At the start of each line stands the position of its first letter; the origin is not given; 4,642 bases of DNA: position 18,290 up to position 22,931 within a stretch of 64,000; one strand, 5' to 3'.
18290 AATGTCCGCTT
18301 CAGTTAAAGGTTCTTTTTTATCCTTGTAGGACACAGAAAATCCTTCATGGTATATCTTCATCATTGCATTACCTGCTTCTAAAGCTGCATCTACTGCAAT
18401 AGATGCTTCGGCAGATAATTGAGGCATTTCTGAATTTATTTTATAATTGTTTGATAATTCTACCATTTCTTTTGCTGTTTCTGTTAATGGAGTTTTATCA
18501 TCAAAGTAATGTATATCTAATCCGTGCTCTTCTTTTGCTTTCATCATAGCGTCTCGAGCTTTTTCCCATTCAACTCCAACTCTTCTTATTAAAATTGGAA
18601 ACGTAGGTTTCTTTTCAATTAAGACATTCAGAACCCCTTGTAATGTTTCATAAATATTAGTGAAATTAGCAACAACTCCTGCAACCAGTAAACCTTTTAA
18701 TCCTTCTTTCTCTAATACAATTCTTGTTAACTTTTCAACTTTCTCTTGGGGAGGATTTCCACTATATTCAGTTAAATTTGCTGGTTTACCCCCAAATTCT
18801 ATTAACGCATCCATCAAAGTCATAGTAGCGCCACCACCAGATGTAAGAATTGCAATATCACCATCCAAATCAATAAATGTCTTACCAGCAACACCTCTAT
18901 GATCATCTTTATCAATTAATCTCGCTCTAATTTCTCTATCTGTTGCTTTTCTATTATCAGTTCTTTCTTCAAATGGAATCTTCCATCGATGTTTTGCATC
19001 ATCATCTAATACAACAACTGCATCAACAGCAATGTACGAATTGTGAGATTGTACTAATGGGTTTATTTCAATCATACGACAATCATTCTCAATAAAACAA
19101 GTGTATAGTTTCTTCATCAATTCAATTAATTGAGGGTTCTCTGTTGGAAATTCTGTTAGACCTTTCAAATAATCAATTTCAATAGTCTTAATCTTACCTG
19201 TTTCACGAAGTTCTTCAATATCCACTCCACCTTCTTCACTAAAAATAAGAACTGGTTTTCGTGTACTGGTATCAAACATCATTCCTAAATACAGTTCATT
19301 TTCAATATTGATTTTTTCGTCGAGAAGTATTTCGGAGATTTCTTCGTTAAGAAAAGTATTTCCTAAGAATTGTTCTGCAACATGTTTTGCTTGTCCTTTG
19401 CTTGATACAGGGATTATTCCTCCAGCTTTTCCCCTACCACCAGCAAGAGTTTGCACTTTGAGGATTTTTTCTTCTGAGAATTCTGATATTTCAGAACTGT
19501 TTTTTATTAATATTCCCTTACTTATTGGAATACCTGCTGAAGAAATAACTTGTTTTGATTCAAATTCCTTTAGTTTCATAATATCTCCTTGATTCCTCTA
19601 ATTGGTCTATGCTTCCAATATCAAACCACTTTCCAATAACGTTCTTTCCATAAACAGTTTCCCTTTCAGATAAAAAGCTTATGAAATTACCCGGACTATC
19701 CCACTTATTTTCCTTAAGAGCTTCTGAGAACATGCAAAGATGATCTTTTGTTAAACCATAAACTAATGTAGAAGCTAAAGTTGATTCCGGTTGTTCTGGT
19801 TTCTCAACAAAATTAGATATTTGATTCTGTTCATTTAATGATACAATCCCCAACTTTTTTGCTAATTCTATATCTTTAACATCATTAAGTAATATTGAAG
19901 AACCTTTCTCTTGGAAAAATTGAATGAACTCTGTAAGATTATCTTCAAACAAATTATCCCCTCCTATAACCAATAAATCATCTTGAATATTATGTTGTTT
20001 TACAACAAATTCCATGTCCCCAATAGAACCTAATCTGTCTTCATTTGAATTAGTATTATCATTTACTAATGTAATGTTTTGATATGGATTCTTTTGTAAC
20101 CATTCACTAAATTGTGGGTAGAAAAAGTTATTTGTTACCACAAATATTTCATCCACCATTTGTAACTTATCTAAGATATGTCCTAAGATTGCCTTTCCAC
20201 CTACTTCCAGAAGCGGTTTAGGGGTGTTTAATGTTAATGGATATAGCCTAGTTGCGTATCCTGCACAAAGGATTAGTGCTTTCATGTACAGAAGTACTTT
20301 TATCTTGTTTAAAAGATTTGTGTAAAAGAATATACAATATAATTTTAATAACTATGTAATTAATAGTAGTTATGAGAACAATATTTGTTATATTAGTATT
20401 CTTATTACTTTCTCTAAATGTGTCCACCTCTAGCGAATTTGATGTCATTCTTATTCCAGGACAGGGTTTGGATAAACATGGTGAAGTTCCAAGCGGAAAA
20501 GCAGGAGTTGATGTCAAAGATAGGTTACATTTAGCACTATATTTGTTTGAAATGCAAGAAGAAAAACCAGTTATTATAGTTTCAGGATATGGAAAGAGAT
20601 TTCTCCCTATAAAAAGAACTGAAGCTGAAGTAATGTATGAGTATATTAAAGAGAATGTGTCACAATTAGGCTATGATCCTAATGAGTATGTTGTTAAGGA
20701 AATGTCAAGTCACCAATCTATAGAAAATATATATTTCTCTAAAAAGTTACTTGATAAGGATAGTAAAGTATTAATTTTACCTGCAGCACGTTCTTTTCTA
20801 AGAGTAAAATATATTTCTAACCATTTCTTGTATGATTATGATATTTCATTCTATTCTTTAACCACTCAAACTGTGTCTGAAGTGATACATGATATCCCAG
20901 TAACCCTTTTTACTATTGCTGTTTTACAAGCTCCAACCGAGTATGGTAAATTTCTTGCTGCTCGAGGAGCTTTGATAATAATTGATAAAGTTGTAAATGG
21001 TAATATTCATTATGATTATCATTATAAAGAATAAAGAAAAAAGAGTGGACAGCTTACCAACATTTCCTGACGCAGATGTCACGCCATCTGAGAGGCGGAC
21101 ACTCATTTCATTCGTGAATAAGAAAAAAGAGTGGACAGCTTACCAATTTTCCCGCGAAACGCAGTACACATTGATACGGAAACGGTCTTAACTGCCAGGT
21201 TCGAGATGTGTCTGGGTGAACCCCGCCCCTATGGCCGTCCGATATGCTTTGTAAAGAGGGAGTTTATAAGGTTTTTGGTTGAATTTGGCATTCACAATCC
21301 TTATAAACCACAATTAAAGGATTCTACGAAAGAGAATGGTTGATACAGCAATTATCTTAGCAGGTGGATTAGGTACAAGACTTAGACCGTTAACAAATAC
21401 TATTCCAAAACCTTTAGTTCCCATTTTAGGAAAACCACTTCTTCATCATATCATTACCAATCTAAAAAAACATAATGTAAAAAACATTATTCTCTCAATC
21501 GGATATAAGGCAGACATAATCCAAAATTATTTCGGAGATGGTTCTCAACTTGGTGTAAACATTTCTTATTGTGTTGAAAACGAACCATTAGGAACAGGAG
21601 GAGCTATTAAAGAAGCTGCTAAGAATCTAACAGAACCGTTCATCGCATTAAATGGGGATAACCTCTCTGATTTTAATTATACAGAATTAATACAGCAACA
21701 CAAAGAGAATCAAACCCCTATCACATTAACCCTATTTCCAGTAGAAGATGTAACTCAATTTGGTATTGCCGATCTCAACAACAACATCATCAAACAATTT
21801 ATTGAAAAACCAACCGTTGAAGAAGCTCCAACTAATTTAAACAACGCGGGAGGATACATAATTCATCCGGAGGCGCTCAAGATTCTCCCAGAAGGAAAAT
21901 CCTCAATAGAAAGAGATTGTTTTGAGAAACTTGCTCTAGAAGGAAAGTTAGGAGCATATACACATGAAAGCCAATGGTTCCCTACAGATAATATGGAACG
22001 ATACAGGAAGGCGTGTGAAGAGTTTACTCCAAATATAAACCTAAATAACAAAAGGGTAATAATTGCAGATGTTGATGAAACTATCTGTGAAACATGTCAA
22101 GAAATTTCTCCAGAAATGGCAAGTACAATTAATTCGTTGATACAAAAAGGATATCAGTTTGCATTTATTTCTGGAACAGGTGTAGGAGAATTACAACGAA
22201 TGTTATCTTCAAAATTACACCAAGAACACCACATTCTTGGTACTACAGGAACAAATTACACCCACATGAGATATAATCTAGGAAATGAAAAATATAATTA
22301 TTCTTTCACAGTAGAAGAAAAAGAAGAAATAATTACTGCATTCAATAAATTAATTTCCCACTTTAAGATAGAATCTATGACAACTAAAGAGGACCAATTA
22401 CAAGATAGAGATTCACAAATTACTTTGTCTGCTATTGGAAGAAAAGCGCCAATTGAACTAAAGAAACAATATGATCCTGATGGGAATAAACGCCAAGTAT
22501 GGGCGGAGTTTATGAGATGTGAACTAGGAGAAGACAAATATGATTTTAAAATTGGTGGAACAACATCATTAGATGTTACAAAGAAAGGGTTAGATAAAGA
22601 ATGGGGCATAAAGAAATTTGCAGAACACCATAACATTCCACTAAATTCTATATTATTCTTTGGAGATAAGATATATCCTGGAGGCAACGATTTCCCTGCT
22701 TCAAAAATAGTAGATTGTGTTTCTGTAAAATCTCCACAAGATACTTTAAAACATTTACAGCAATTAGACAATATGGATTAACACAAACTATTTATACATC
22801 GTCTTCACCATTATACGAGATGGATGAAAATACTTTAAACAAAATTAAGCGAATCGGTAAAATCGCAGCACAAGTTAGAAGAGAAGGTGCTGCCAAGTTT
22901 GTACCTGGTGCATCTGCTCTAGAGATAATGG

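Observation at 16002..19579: ATP-citrate-lyase / citryl-CoA-synthetase-like trio embedded in the glycan operon, with the large subunit fused to CysQ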

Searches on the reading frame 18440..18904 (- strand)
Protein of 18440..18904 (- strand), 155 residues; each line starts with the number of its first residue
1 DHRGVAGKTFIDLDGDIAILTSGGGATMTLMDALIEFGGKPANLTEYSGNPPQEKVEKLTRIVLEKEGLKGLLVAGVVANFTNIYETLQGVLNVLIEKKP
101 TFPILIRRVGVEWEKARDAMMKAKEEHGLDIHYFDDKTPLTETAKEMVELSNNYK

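Call 65: search_solved_structures(query=window:18440-18904:-, max_evalue=0.001, show_alignments=5)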
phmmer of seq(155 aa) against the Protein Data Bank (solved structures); distinct sequences matched with E-value up to 0.001: 25.
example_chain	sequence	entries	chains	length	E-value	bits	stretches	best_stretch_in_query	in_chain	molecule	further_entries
6hxq_B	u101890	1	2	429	9.4e-26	93.6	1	1-150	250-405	Citryl-CoA synthetase large subunit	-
6hxj_A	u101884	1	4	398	1.2e-21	80.3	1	9-143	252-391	ATP-citrate lyase beta-subunit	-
3ufx_B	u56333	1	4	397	5.2e-12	49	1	7-119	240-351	Succinyl-CoA synthetase beta subunit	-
3mwd_A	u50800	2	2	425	9.4e-11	44.9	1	9-142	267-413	ATP-citrate synthase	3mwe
5tde_A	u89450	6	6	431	9.7e-11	44.9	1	9-142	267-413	ATP-citrate synthase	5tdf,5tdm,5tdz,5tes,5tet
3pff_A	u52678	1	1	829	2.7e-10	43.4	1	9-142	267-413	ATP-citrate synthase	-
6mgg_B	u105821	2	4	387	2.7e-10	43.4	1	9-117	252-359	Succinate--CoA ligase [ADP-forming] subunit beta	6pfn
6hxh_A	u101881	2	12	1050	3.4e-10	43.1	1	9-142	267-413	ATP-citrate synthase,Human ATP citrate lyase | ATP-citrate synthase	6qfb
6uuw_A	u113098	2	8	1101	3.7e-10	43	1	9-142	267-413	ATP-citrate synthase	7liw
6uuz_A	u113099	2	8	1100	3.8e-10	42.9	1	9-142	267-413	ATP-citrate synthase | ATP citrate lyase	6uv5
6poe_A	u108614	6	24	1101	3.8e-10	42.9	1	9-142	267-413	ATP-citrate synthase | ACLY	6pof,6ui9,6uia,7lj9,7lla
6o0h_A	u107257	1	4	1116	3.9e-10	42.9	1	9-142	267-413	ATP-citrate synthase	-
9r90_A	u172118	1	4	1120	3.9e-10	42.9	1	9-142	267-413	Isoform 2 of ATP-citrate synthase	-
7rig_A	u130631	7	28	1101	3.9e-10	42.9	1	9-142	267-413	ATP-citrate synthase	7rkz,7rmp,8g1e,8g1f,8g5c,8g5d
5te1_A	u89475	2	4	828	7.2e-10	42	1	9-142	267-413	ATP-citrate synthase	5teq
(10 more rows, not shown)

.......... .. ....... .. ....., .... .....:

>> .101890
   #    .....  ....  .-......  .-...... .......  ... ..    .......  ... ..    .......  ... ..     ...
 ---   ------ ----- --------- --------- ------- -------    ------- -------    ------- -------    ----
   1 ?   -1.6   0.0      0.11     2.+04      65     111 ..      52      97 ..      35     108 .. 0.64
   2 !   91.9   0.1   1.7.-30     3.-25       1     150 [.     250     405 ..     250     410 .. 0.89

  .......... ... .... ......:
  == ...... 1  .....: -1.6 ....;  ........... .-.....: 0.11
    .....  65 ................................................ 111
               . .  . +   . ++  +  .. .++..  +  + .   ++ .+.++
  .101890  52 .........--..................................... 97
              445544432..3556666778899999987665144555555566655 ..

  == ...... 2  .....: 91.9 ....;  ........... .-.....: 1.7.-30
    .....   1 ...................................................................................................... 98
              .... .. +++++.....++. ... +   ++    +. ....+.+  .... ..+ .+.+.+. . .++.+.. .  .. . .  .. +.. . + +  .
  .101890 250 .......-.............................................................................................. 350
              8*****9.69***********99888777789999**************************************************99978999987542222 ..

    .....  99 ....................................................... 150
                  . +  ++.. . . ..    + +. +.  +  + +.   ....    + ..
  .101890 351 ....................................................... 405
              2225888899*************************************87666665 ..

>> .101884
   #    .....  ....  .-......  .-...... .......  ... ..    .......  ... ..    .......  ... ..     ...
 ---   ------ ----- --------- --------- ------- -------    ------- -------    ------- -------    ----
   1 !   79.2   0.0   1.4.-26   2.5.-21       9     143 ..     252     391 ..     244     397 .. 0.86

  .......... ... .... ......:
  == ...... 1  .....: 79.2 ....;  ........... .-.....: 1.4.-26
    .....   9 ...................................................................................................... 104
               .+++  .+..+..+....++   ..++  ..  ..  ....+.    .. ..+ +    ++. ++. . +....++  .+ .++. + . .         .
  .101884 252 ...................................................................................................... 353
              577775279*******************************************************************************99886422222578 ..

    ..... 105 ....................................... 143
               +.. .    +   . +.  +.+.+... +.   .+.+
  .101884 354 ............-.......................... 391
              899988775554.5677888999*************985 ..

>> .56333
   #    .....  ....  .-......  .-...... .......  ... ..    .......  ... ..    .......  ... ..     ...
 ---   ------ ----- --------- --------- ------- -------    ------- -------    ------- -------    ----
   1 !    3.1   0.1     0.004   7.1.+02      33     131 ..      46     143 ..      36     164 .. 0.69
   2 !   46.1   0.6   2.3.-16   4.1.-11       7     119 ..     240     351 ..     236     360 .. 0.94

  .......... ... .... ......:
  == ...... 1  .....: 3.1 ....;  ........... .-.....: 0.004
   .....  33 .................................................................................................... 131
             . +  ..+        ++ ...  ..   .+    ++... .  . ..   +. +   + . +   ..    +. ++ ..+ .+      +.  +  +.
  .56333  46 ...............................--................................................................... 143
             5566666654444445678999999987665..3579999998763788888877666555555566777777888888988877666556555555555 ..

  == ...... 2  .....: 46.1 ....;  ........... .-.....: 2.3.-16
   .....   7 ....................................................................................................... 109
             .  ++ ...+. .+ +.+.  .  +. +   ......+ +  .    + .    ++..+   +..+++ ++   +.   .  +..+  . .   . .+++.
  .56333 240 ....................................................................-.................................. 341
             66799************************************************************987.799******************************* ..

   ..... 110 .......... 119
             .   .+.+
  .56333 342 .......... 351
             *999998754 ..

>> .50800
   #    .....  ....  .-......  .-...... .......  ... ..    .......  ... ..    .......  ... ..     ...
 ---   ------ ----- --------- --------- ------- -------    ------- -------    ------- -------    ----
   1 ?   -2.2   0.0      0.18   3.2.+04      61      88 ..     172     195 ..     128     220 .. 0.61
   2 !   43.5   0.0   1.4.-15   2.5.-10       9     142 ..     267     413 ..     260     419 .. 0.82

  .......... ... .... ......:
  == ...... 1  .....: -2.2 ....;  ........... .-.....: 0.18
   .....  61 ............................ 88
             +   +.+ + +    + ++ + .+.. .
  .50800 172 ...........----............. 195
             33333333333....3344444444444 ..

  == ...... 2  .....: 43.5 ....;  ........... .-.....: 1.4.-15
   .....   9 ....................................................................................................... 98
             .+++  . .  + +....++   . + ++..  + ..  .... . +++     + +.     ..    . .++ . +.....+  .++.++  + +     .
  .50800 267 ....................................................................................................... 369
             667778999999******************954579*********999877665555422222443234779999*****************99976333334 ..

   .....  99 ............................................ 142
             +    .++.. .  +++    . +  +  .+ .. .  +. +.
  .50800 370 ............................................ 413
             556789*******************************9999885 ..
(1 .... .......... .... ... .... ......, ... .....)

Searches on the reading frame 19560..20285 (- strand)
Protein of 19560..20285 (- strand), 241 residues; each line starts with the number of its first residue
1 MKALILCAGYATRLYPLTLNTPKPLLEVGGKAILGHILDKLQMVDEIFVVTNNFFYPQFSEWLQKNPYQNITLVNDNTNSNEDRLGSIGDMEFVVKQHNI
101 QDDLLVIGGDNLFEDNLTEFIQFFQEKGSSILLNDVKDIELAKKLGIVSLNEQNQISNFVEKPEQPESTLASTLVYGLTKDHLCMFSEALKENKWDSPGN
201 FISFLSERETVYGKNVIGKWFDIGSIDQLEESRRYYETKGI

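Call 3: search_protein_families(library=pfam, proteins=[window:19560-20285:-], max_evalue=0.01)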
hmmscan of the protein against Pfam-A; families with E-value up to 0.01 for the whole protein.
window:19560-20285:- (241 aa): 2 families
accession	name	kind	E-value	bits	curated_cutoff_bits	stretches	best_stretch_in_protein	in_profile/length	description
PF00483.29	NTP_transferase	-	1.9e-32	113.2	21.2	1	2-237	1-243/245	Nucleotidyl transferase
PF12804.13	NTP_transf_3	-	3e-09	37.7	27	1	3-118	1-105/160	MobA-like NTP transferase domain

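Call 4: search_protein_families(library=ncbifam, proteins=[window:19560-20285:-], max_evalue=0.01)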
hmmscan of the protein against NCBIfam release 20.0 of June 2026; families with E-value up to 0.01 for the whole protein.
window:19560-20285:- (241 aa): 31 families (the best 25 are shown)
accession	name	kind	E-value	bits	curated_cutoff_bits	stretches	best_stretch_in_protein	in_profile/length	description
TIGR01208.1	rmlA_long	equivalog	8.8e-27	93.9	320.25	1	2-232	1-230/353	glucose-1-phosphate thymidylyltransferase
NF041313.1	UDPGP_AglF_Halo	equivalog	3.6e-26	92.1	400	1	1-192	1-190/234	UTP--glucose-1-phosphate uridylyltransferase AglF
TIGR03992.1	Arch_glmU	subfamily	3.1e-25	88.9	292.1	1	1-225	1-216/393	bifunctional sugar-1-phosphate nucleotidylyltransferase/acetyltransferase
NF041173.1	Sug_nt_acttase_Thmprot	equivalog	2.1e-19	69.8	600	1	1-224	1-215/405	bifunctional sugar-1-phosphate nucleotidylyltransferase/acetyltransferase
NF052502.1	man1P_GTase_Rv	exception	9e-18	64.2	440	1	2-228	2-222/352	mannose-1-phosphate guanylyltransferase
TIGR02091.1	glgC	equivalog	6e-16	58.5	424.9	1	100-229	112-252/364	glucose-1-phosphate adenylyltransferase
NF003670.0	PRK05293.1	equivalog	6.8e-16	58.2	470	1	101-232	118-254/382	glucose-1-phosphate adenylyltransferase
NF045761.1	NAMPUrTaseMurU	equivalog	3.9e-15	56.3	250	1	1-232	1-223/226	N-acetylmuramate alpha-1-phosphate uridylyltransferase MurU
NF049965.1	GlMnHpPGnyltfHddC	equivalog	4.4e-15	55.9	300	1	1-187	1-176/221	D-glycero-D-manno-heptose 1-phosphate guanosyltransferase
NF002772.0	PRK02862.1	equivalog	4.2e-13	48.8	537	1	97-167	112-183/429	glucose-1-phosphate adenylyltransferase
TIGR01207.1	rmlA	equivalog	2.4e-12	46.5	360.65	1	2-191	1-187/286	glucose-1-phosphate thymidylyltransferase RfbA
NF041135.1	IPPtranDIPPsyn_Thcocales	equivalog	1.7e-11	43.7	580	1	1-118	1-109/419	bifunctional L-myo-inositol-1-phosphate cytidylyltransferase/CDP-L-myo-inositol myo-inositolphosphotransferase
TIGR02623.1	G1P_cyt_trans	equivalog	2.1e-11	43.8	300.25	1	1-39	1-39/255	glucose-1-phosphate cytidylyltransferase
TIGR01099.1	galU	equivalog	3.2e-11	43.3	326.8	2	89-226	108-255/261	UTP--glucose-1-phosphate uridylyltransferase GalU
NF001947.0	PRK00725.1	subfamily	1.3e-10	40.6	470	1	100-169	129-199/426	glucose-1-phosphate adenylyltransferase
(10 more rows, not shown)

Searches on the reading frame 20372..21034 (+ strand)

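Call 48: search_protein_families(library=pfam, proteins=[window:20372-21034:+], max_evalue=0.0001)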
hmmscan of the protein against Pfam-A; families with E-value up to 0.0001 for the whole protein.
window:20372-21034:+ (220 aa): 1 family
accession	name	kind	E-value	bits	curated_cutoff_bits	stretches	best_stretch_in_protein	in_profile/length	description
PF02698.23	DUF218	-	1.3e-09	38.5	27.6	1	24-152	1-103/133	DUF218 domain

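Call 58: search_protein_families(library=ncbifam, proteins=[window:20372-21034:+], max_evalue=0.00001)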
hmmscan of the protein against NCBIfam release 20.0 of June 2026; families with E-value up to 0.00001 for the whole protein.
window:20372-21034:+ (220 aa): 0 families

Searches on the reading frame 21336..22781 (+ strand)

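Call 48: search_protein_families(library=pfam, proteins=[window:21336-22781:+], max_evalue=0.0001)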
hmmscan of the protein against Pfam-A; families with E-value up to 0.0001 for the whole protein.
window:21336-22781:+ (481 aa): 4 families
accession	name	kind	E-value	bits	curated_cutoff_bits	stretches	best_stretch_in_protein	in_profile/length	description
PF00483.29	NTP_transferase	-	4.1e-42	144.9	21.2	1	5-223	2-235/245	Nucleotidyl transferase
PF03332.19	PMM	-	8e-17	62.2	22.4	1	274-477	13-218/221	Eukaryotic phosphomannomutase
PF08282.18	Hydrolase_3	-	5.7e-12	46.3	20.9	1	242-445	1-212/255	haloacid dehalogenase-like hydrolase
PF12804.13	NTP_transf_3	-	3.9e-10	40.6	27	1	5-108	1-95/160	MobA-like NTP transferase domain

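Call 55: search_protein_families(library=ncbifam, proteins=[window:21336-22781:+], max_evalue=1e-8)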
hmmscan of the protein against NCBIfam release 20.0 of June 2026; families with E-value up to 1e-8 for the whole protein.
window:21336-22781:+ (481 aa): 30 families (the best 25 are shown)
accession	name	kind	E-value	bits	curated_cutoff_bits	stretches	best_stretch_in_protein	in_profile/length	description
NF052502.1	man1P_GTase_Rv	exception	7.4e-54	182.9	440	1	5-217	3-217/352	mannose-1-phosphate guanylyltransferase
TIGR03992.1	Arch_glmU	subfamily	1.9e-45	155.5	292.1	1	4-196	2-187/393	bifunctional sugar-1-phosphate nucleotidylyltransferase/acetyltransferase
NF049965.1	GlMnHpPGnyltfHddC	equivalog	5.6e-39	134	300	1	4-180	2-171/221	D-glycero-D-manno-heptose 1-phosphate guanosyltransferase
TIGR01208.1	rmlA_long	equivalog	6.1e-37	127.3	320.25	1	5-190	2-188/353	glucose-1-phosphate thymidylyltransferase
TIGR02623.1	G1P_cyt_trans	equivalog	1.3e-34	119.9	300.25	2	86-221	105-236/255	glucose-1-phosphate cytidylyltransferase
NF045761.1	NAMPUrTaseMurU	equivalog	1.9e-33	116.2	250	1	5-224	3-221/226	N-acetylmuramate alpha-1-phosphate uridylyltransferase MurU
NF041313.1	UDPGP_AglF_Halo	equivalog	3.9e-32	111.6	400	1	5-180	3-178/234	UTP--glucose-1-phosphate uridylyltransferase AglF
TIGR01099.1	galU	equivalog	2e-23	83.3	326.8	2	3-73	2-72/261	UTP--glucose-1-phosphate uridylyltransferase GalU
NF041173.1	Sug_nt_acttase_Thmprot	equivalog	3.9e-21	75.5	600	1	5-185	3-177/405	bifunctional sugar-1-phosphate nucleotidylyltransferase/acetyltransferase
TIGR01207.1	rmlA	equivalog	3e-20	72.5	360.65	1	5-160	2-161/286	glucose-1-phosphate thymidylyltransferase RfbA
TIGR01173.1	glmU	equivalog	4.3e-18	65.4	366.85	1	5-182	3-178/452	bifunctional UDP-N-acetylglucosamine diphosphorylase/glucosamine-1-phosphate N-acetyltransferase GlmU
TIGR02091.1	glgC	equivalog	2.4e-17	63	424.9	1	5-272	3-303/364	glucose-1-phosphate adenylyltransferase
NF003670.0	PRK05293.1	equivalog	4.1e-16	58.9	470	0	102-183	121-203/382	glucose-1-phosphate adenylyltransferase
NF012024.0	PRK15480.1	equivalog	2.5e-15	56.4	588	1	5-160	6-165/292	glucose-1-phosphate thymidylyltransferase RfbA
NF002772.0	PRK02862.1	equivalog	3.4e-15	55.7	537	1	5-163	6-183/429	glucose-1-phosphate adenylyltransferase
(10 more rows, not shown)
